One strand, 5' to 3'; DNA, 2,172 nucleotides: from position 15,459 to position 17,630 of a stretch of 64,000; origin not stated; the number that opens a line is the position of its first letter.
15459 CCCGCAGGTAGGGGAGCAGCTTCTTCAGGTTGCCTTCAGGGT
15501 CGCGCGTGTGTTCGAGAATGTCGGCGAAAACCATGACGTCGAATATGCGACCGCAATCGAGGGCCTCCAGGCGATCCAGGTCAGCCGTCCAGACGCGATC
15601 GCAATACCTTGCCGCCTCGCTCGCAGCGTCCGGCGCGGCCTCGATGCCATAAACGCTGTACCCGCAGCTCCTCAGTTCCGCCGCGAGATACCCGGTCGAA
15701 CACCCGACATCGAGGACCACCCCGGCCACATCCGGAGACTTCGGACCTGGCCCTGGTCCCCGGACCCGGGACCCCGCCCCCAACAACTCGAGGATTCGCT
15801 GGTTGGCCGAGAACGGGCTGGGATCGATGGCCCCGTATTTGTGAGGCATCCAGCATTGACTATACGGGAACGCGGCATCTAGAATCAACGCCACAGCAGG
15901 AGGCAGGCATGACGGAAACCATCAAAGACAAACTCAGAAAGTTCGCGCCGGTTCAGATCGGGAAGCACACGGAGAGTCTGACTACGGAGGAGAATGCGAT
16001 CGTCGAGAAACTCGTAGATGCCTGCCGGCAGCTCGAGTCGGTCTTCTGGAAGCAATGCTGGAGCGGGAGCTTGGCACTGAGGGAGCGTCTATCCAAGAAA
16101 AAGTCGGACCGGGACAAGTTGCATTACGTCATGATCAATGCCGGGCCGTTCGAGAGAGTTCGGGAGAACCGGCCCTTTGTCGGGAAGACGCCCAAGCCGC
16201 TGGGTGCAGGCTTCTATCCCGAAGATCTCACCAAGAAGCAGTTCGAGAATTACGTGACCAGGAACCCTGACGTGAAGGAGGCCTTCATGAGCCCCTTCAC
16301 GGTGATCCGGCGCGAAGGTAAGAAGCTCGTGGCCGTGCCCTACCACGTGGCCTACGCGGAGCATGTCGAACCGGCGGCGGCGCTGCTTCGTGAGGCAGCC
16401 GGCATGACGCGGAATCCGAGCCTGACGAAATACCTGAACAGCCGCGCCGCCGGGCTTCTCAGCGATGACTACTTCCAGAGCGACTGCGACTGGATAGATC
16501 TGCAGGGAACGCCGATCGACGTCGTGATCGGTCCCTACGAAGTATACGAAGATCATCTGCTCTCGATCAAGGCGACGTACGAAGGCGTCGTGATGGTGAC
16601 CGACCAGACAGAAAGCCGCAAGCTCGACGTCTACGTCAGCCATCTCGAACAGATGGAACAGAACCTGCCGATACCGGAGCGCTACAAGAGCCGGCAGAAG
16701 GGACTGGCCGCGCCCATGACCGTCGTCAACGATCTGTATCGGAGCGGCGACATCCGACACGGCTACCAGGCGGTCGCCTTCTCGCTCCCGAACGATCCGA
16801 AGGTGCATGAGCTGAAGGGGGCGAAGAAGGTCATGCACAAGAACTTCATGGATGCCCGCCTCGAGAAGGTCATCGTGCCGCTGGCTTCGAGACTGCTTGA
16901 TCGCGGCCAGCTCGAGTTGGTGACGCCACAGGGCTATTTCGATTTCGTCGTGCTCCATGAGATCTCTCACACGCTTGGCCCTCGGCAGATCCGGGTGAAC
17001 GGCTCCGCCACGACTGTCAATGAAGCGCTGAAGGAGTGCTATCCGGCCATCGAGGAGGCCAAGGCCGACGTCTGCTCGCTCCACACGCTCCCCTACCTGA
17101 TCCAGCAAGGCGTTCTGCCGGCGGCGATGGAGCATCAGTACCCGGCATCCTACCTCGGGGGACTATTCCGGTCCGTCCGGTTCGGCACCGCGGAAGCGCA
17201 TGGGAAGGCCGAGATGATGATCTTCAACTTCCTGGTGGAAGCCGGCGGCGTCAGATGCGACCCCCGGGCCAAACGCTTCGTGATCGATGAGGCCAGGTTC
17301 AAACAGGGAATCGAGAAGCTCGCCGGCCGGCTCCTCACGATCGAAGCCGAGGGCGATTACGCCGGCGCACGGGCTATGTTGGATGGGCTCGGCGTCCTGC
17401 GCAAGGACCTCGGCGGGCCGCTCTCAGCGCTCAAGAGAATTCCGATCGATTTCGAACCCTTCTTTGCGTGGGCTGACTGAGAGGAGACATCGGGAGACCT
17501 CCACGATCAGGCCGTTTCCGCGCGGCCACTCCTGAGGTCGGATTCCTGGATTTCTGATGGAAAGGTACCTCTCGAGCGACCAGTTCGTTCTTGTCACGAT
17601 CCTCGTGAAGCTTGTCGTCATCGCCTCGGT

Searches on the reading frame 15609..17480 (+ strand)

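Call 28: search_protein_families(library=pfam, proteins=[window:15609-17480:+], max_evalue=0.0001)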
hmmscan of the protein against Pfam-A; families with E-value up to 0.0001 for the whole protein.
window:15609-17480:+ (623 aa): 1 family
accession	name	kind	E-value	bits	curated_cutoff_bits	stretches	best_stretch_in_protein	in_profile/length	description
PF03571.21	Peptidase_M49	-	3.8e-07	29.3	21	1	261-425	117-274/548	Peptidase family M49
